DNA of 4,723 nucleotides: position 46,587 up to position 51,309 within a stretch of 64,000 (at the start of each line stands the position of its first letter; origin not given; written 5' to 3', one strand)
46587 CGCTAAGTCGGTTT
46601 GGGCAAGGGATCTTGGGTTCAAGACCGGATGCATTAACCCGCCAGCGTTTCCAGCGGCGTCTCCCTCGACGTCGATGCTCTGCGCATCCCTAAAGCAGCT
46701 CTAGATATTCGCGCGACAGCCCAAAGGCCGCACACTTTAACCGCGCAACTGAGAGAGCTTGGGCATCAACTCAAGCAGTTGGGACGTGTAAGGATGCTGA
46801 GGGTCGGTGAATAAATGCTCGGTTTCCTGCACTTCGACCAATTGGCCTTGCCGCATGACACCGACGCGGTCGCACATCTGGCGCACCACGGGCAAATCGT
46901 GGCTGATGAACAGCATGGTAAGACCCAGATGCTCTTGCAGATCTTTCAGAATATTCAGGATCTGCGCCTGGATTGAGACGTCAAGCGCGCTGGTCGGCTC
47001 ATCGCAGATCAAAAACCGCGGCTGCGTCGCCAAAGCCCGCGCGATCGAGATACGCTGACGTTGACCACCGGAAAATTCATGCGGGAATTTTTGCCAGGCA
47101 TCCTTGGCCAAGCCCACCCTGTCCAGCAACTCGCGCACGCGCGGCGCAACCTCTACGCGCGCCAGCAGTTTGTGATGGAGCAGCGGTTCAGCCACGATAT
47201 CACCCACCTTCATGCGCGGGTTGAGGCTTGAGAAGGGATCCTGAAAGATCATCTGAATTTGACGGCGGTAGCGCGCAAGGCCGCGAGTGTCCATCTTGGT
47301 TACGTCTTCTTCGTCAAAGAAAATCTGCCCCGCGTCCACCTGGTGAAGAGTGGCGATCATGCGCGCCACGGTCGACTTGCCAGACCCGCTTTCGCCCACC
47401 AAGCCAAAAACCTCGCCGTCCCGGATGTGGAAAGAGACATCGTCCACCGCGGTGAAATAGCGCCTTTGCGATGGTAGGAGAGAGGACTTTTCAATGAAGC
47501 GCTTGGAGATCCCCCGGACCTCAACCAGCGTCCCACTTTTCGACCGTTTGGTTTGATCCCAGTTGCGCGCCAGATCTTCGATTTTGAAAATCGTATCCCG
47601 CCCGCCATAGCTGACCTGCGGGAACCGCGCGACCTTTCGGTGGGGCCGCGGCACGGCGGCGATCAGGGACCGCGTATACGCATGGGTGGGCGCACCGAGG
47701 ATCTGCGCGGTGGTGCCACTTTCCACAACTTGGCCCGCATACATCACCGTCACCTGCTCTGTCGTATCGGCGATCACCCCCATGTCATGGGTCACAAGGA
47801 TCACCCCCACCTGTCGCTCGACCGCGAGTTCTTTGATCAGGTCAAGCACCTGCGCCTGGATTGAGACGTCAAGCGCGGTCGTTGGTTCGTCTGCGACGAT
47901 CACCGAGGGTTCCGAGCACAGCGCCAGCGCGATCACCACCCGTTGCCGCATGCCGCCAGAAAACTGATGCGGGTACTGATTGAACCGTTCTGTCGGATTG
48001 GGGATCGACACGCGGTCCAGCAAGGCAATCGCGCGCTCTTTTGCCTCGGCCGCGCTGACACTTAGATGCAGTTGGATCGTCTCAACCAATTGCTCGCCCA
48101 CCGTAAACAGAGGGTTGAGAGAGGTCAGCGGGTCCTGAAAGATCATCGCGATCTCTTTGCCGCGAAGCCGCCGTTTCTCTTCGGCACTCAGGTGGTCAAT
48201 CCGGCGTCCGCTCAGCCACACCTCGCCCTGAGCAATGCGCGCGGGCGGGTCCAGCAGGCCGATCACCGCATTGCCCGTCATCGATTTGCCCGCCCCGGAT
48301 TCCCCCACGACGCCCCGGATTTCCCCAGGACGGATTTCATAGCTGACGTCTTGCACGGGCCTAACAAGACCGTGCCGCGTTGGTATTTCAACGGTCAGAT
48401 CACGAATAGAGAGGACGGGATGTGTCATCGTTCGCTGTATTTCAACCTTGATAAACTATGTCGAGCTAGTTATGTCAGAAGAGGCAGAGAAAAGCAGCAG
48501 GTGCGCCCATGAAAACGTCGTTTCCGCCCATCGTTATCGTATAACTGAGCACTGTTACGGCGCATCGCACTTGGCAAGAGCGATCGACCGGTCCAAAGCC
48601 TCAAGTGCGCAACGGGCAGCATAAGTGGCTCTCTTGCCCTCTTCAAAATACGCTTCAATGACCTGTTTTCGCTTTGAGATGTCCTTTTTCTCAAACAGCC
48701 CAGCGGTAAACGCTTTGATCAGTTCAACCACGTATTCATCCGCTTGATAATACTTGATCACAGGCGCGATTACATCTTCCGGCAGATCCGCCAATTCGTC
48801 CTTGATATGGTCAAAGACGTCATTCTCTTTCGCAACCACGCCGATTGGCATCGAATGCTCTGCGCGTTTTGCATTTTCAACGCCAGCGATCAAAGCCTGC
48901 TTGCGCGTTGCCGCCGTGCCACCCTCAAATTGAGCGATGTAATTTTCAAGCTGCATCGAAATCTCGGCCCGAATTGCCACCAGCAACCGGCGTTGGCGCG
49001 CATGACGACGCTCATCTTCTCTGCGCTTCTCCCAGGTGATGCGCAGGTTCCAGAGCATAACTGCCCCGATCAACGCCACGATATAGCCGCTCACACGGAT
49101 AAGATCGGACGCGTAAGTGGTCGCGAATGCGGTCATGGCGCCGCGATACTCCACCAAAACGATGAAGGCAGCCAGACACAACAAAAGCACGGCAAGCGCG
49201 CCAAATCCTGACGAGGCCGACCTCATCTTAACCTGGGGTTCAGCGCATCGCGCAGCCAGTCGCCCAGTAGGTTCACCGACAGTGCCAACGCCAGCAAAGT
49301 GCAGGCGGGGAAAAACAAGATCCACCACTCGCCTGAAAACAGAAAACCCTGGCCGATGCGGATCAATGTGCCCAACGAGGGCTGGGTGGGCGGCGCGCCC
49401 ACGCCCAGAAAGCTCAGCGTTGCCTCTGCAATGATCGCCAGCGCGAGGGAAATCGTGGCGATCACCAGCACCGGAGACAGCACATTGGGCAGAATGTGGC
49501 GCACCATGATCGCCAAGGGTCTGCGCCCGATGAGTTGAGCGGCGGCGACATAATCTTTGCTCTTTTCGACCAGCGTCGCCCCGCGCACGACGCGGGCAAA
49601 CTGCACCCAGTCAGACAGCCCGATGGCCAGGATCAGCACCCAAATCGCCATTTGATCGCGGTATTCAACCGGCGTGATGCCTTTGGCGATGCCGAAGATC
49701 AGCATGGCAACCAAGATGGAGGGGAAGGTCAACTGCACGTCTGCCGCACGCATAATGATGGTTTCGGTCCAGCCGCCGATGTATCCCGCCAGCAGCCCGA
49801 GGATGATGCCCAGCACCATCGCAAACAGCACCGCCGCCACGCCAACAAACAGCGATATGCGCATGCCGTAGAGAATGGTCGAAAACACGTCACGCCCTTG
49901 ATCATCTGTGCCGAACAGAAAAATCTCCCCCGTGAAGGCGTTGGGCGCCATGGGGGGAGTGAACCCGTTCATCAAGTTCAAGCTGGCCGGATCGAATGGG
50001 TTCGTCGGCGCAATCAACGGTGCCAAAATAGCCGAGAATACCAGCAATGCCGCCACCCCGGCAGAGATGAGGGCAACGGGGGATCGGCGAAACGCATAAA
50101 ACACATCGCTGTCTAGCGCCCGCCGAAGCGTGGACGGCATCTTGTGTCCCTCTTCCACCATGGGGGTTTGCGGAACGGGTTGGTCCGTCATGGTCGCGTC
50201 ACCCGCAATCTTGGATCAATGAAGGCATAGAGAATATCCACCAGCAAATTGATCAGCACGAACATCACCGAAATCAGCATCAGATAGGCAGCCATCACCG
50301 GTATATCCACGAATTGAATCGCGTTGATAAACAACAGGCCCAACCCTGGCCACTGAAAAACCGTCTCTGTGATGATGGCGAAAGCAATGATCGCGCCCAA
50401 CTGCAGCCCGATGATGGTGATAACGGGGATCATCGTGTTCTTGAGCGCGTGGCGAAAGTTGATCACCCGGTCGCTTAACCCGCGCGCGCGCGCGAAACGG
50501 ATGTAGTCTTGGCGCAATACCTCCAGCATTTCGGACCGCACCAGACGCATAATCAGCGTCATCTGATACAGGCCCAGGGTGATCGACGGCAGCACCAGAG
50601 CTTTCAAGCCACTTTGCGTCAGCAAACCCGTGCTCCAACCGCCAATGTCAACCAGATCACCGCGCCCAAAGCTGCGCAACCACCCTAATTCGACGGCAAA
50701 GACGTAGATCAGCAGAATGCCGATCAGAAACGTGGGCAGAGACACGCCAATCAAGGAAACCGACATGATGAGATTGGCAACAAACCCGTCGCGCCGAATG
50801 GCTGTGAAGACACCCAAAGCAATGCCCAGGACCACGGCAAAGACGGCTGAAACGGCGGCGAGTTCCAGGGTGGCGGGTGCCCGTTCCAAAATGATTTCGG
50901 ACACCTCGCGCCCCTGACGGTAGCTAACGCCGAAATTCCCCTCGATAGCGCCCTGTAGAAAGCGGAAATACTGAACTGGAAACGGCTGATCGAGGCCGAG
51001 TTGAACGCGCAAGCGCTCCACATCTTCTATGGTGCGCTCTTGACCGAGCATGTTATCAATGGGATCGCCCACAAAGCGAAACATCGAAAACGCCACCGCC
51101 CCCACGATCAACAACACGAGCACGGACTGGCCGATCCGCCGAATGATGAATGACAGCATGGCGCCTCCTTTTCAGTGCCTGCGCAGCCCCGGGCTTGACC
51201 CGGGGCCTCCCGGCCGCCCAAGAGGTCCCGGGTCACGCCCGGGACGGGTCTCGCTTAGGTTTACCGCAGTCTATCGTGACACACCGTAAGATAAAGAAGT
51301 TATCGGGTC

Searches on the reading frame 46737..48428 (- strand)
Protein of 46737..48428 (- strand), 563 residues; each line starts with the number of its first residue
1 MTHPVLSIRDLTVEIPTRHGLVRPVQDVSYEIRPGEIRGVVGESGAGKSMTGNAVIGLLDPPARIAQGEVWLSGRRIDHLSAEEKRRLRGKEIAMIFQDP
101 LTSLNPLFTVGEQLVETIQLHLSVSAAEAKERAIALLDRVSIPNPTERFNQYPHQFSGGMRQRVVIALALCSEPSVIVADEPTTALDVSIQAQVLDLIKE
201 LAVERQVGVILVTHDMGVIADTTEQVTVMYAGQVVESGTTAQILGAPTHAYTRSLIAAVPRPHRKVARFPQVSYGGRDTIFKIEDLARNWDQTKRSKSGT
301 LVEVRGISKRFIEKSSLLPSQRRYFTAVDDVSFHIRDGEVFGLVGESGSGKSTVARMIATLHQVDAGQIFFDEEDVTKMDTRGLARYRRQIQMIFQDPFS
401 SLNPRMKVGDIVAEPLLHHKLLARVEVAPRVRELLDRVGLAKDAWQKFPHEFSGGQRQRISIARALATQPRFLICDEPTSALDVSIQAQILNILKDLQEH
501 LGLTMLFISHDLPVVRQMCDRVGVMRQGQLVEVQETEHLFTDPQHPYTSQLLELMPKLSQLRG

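Call 102: search_protein_families(library=ncbifam, proteins=[window:46737-48428:-], max_evalue=1e-10)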
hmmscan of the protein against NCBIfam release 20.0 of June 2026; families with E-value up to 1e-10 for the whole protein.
window:46737-48428:- (563 aa): 187 families (the best 25 are shown)
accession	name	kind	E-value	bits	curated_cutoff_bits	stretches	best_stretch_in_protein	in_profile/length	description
NF007613.0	PRK10261.1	equivalog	1.5e-168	562.1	1077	1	5-556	12-568/623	glutathione ABC transporter ATP-binding protein GsiA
NF043079.1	MMSYN1_0167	equivalog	2.8e-160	534.8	740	2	83-261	298-476/561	oligopeptide ABC transporter ATP-binding protein OppD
NF011713.0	PRK15134.1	equivalog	4.7e-156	520.5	834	1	1-554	1-528/529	microcin C ABC transporter ATP-binding protein YejF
NF008453.0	PRK11308.1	subfamily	2.9e-151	503.4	408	2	295-559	6-269/334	dipeptide ABC transporter ATP-binding protein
NF007010.1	PRK09473.1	subfamily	8.4e-150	497.8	575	2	6-264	2-259/318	oligopeptide ABC transporter ATP-binding protein OppD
NF011659.0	PRK15079.1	equivalog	2.1e-149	496.8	540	2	300-556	10-269/334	murein tripeptide/oligopeptide ABC transporter ATP binding protein OppF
NF008246.0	PRK11022.1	equivalog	1.5e-144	481.1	541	2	5-268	3-266/326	dipeptide ABC transporter ATP-binding protein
TIGR02770.1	nickel_nikD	equivalog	1.3e-137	456.6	318.7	2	25-258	2-228/230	nickel import ATP-binding protein NikD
NF043078.1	MMSYN1_0168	equivalog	2.8e-135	452.5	800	3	431-556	473-598/649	oligopeptide ABC transporter ATP-binding protein OppF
NF043071.1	DppF_dipep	equivalog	3.2e-131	437.6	660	2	294-559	6-270/331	dipeptide ABC transporter ATP-binding subunit DppF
NF047576.1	opine_ATP_CntF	equivalog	5.9e-130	432.2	385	2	7-258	4-252/264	staphylopine uptake ABC transporter ATP-binding protein CntF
NF047578.1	opine_ATP_CntD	equivalog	2.8e-129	430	380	2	6-258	3-252/266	staphylopine uptake ABC transporter ATP-binding protein CntD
TIGR02769.1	nickel_nikE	equivalog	1.7e-125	417.9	332.55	2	300-553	1-251/265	nickel import ATP-binding protein NikE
NF007739.0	PRK10419.1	subfamily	4.5e-117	390.3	354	2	300-540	2-240/268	nickel ABC transporter ATP-binding protein NikE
NF011674.0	PRK15093.1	equivalog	1.4e-108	363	627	2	4-262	2-265/330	putrescine export ABC transporter ATP-binding protein SapD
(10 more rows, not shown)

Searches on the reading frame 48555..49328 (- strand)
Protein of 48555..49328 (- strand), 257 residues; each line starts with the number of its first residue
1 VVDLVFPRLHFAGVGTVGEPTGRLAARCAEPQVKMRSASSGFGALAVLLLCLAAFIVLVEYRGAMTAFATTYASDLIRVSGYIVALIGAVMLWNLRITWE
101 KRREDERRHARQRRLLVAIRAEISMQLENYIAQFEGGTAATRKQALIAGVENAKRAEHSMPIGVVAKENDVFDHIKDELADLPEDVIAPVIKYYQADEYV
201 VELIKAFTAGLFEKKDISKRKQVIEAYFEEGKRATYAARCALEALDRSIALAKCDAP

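Call 5: search_protein_families(library=pfam, proteins=[window:48555-49328:-], max_evalue=1)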
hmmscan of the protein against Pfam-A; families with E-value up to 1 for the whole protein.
window:48555-49328:- (257 aa): 2 families
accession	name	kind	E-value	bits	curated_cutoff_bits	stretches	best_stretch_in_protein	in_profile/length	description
PF16082.10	Phage_holin_2_4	-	0.017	15.5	30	1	61-114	19-72/77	Bacteriophage holin family, superfamily II-like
PF15086.11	UPF0542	-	0.24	11.7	27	0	86-113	32-59/68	Uncharacterised protein family UPF0542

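Call 6: search_protein_families(library=ncbifam, proteins=[window:48555-49328:-], max_evalue=1)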
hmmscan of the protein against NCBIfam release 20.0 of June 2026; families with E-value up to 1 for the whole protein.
window:48555-49328:- (257 aa): 0 families

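Call 7: search_protein_families(library=padloc, proteins=[window:48555-49328:-], max_evalue=1)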
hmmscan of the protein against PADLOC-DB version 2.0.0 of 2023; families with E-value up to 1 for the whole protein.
window:48555-49328:- (257 aa): 2 families
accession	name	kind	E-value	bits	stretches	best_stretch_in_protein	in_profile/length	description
PDLC00707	Effector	-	0.025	11.8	1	41-121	30-111/370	2TM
PDLC03378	MTase_II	-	0.028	11.7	1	137-227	154-239/344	Type II methyltransferase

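Call 84: find_homologous_proteins(query=window:48555-49226:-, max_evalue=0.001)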
Query window:48555-49226:- (223 aa): 2 proteins with E <= 0.001 among 1748 candidates.
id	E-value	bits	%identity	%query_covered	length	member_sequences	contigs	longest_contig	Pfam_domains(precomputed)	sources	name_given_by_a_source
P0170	1.2e-137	474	100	100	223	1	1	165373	-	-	-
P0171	6.1e-60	220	55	91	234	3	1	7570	-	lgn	-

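Call 85: find_encoding_contigs(protein=P0171, flank=8000, max_places=4)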
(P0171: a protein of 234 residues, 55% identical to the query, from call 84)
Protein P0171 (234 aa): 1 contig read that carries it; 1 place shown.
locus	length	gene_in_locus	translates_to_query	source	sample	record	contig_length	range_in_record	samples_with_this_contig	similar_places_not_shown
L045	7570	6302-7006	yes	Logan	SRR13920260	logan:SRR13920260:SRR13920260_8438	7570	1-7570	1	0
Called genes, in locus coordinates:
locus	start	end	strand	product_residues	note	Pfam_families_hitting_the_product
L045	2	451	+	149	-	?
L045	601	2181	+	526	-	PF00496:SBP_bac_5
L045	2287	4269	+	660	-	-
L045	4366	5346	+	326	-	PF19300:BPD_transp_1_N, PF00528:BPD_transp_1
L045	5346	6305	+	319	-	PF12911:OppC_N, PF00528:BPD_transp_1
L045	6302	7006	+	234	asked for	-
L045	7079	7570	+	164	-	?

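Call 104: search_protein_families(library=phrogs, proteins=[P0170], max_evalue=0.01)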
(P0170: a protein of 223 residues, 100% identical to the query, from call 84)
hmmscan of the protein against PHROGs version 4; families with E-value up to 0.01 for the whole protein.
P0170 (223 aa): 2 families
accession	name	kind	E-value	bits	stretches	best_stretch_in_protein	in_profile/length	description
phrog_31427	-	unknown function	0.0055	17.9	1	67-154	63-150/160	-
phrog_4237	-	lysis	0.0062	17.4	0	18-79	14-75/93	holin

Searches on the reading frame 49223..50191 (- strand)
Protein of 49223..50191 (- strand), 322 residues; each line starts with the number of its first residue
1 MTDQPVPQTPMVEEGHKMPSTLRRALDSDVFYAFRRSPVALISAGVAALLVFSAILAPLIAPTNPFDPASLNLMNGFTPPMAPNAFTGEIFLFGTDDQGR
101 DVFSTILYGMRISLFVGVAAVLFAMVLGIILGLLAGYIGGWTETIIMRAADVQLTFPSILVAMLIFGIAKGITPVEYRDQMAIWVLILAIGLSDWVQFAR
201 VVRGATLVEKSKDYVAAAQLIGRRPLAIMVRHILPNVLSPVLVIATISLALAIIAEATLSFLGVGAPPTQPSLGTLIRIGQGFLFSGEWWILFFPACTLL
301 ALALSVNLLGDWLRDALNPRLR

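Call 102: search_protein_families(library=ncbifam, proteins=[window:49223-50191:-], max_evalue=1e-10)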
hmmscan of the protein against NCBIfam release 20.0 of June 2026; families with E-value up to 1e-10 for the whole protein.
window:49223-50191:- (322 aa): 15 families
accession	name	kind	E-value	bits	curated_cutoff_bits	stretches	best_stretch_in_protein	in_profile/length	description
NF045476.1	Opp4C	equivalog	6.1e-73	245.5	350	1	32-320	8-278/278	oligopeptide ABC transporter permease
NF045474.1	Opp2C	equivalog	1.9e-62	210.9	300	1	67-317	3-235/236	nickel transporter permease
NF045473.1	Opp1C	equivalog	2.1e-56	191.3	350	1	36-321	3-267/267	nickel/cobalt ABC transporter permease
NF008160.0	PRK10913.1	equivalog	3.4e-56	190.9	483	1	29-322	21-299/300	dipeptide ABC transporter permease DppC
NF011662.0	PRK15082.1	equivalog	5.8e-56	190.1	484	1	25-321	24-300/303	glutathione ABC transporter permease GsiD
TIGR02790.1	nickel_nikC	equivalog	6.5e-55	186.5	358.45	1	46-317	7-257/258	nickel ABC transporter permease subunit NikC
NF007376.0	PRK09881.1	equivalog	1.6e-51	175.1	434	1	22-321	15-293/298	D,D-dipeptide ABC transporter permease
NF007738.0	PRK10417.1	equivalog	2.3e-49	168.4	335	1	41-321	12-271/277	nickel ABC transporter permease subunit NikC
NF045475.1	Opp3C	equivalog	2.7e-48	164.8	450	1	89-322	106-328/328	oligopeptide ABC transporter permease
NF011935.0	PRK15406.1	equivalog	4e-47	161.4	433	1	24-321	23-301/302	oligopeptide ABC transporter permease OppC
NF047573.1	opine_perm_CntC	exception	1.2e-39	136.3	440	1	38-321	9-271/271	staphylopine uptake ABC transporter permease subunit CntC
NF043080.1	MMSYN1_0166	equivalog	8.9e-37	126.7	370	1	30-320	30-304/307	oligopeptide ABC transporter permease OppC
NF011691.0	PRK15111.1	equivalog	1.6e-29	103.5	379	1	15-318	9-292/296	putrescine export ABC transporter permease SapC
NF011596.0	PRK15021.1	subfamily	2.3e-27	95.9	439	1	91-319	121-337/341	microcin C ABC transporter permease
NF045470.1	Opp2B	equivalog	1.9e-12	47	350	1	98-265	79-255/300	nickel ABC transporter permease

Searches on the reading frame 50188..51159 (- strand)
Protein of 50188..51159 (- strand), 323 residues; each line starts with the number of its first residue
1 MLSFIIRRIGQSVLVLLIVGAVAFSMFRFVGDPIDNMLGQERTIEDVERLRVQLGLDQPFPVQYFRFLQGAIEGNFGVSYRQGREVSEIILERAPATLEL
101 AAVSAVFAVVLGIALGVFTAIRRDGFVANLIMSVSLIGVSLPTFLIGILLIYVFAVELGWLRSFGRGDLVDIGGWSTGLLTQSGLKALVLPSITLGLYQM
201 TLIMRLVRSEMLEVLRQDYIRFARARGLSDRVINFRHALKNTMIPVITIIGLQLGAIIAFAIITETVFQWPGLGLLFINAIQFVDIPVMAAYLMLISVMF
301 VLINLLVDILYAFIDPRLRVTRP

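Call 5: search_protein_families(library=pfam, proteins=[window:50188-51159:-], max_evalue=1)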
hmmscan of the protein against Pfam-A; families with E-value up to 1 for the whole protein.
window:50188-51159:- (323 aa): 3 families
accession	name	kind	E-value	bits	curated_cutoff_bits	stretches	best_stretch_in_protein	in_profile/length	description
PF00528.27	BPD_transp_1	-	1.4e-39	136.2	26.4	1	112-319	1-183/184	Binding-protein-dependent transport system inner membrane component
PF19300.4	BPD_transp_1_N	-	5.1e-18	65.8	23.8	1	1-101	1-114/114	Binding-prot-dependent transport system membrane comp, N-term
PF25425.1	YfjL_N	-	0.24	12.2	27.8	1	11-42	6-37/97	YfjL-like, N-terminal domain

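Call 102: search_protein_families(library=ncbifam, proteins=[window:50188-51159:-], max_evalue=1e-10)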
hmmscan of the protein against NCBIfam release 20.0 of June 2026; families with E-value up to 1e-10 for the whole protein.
window:50188-51159:- (323 aa): 13 families
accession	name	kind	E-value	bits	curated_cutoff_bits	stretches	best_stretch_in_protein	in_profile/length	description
NF045470.1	Opp2B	equivalog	2.5e-88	296.2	350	1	8-319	1-300/300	nickel ABC transporter permease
NF045469.1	Opp1B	equivalog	2.7e-75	253.7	380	1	1-319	1-307/307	nickel/cobalt ABC transporter permease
NF011661.0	PRK15081.1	equivalog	3.8e-74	249.9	463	1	1-319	1-304/306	glutathione ABC transporter permease GsiC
TIGR02789.1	nickel_nikB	equivalog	3.7e-73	246.7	447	1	1-319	1-307/314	nickel ABC transporter permease subunit NikB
NF007677.0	PRK10352.1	equivalog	6.7e-72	242.2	433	1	1-321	1-309/314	nickel ABC transporter permease subunit NikB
NF045472.1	Opp4B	equivalog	9e-71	238.7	450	1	1-319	1-319/319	oligopeptide ABC transporter permease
NF045471.1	Opp3B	equivalog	4.8e-66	223.3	480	1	1-321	1-305/308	oligopeptide ABC transporter permease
NF008161.0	PRK10914.1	equivalog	1.8e-65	221.3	590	1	1-320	1-337/339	dipeptide ABC transporter permease DppB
NF007008.0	PRK09471.1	equivalog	1.2e-57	195.7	388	1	1-319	1-305/306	oligopeptide ABC transporter permease OppB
NF011690.0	PRK15110.1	equivalog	4.6e-49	167.6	432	1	64-316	44-311/321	putrescine export ABC transporter permease SapB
NF011712.0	PRK15133.1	subfamily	2.9e-28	98.9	445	1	47-319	86-360/364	microcin C ABC transporter permease YejB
NF043081.1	MMSYN1_0165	equivalog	4.7e-28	98.3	350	1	80-321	161-387/388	oligopeptide ABC transporter permease OppB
NF045474.1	Opp2C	equivalog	3.7e-11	43.1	300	0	193-259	107-173/236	nickel transporter permease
